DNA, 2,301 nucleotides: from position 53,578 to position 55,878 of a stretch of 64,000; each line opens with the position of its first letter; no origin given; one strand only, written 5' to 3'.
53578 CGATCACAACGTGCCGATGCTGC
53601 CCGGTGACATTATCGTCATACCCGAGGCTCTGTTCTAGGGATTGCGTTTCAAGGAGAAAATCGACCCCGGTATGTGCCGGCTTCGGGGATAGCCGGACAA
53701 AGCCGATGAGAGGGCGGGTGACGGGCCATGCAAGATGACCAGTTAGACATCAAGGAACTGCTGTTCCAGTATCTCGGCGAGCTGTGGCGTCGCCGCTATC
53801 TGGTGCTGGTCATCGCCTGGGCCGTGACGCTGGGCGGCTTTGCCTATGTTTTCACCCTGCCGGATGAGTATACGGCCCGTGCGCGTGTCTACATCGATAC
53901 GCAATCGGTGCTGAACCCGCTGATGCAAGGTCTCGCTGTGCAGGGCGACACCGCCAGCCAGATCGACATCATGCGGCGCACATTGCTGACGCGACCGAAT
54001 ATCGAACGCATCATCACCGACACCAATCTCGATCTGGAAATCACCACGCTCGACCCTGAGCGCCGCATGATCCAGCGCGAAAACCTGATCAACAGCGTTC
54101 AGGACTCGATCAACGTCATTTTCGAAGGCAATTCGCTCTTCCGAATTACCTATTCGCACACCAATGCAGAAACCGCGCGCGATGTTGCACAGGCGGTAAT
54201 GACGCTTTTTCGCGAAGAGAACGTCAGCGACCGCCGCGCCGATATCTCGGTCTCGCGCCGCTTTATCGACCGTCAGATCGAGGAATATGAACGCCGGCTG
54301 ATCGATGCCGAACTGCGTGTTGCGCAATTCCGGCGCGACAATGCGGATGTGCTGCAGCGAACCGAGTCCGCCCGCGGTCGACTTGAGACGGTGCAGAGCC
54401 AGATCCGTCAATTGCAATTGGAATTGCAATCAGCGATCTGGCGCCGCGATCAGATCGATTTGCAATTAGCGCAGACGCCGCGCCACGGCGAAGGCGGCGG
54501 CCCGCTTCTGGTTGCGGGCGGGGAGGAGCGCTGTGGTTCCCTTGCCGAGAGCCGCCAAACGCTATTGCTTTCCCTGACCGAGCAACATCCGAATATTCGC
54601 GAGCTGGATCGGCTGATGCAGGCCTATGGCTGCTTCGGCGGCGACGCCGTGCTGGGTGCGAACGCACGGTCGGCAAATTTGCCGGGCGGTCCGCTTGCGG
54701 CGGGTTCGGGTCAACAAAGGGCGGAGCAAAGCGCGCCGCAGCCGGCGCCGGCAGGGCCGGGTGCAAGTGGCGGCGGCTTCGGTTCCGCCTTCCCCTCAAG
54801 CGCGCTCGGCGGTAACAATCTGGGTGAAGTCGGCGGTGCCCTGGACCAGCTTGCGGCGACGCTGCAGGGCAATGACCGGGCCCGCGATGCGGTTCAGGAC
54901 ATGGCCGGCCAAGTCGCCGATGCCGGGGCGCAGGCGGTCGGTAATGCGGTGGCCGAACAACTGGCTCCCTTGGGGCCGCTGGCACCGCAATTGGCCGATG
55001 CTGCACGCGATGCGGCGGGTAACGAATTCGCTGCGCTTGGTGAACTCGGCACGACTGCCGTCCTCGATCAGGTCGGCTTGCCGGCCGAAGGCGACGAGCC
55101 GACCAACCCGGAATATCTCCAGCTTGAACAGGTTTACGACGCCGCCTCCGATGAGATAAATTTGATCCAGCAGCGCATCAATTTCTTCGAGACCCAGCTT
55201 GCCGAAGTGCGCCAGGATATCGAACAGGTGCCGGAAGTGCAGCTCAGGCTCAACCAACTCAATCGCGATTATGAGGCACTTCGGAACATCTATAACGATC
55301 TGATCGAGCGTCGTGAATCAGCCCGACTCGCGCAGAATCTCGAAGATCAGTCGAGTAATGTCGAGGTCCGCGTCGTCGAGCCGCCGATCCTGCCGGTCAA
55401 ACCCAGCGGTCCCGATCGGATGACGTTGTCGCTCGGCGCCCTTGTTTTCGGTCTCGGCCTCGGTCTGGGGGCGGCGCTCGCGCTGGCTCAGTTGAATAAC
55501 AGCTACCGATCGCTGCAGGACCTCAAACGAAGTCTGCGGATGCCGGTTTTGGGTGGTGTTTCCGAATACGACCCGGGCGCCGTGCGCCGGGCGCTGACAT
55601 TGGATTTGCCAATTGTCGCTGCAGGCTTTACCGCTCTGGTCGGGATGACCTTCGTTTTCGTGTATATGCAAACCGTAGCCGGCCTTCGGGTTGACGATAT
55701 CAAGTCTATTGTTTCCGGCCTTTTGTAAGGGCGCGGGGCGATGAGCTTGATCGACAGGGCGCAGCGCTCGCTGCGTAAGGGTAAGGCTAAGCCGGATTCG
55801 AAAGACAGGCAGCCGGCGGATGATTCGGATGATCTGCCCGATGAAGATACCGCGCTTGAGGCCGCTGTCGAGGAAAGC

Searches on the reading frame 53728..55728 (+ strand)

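Call 68: search_protein_families(library=pfam, proteins=[window:53728-55728:+], max_evalue=0.000001)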
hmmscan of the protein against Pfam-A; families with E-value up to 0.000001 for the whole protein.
window:53728-55728:+ (666 aa): 2 families
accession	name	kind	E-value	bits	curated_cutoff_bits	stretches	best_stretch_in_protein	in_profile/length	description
PF02706.20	Wzz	-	5.7e-12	46.2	25.5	1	12-95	5-87/91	Chain length determinant protein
PF13807.11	GNVR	-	1.2e-07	32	27.7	1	508-585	7-79/82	G-rich domain on putative tyrosine kinase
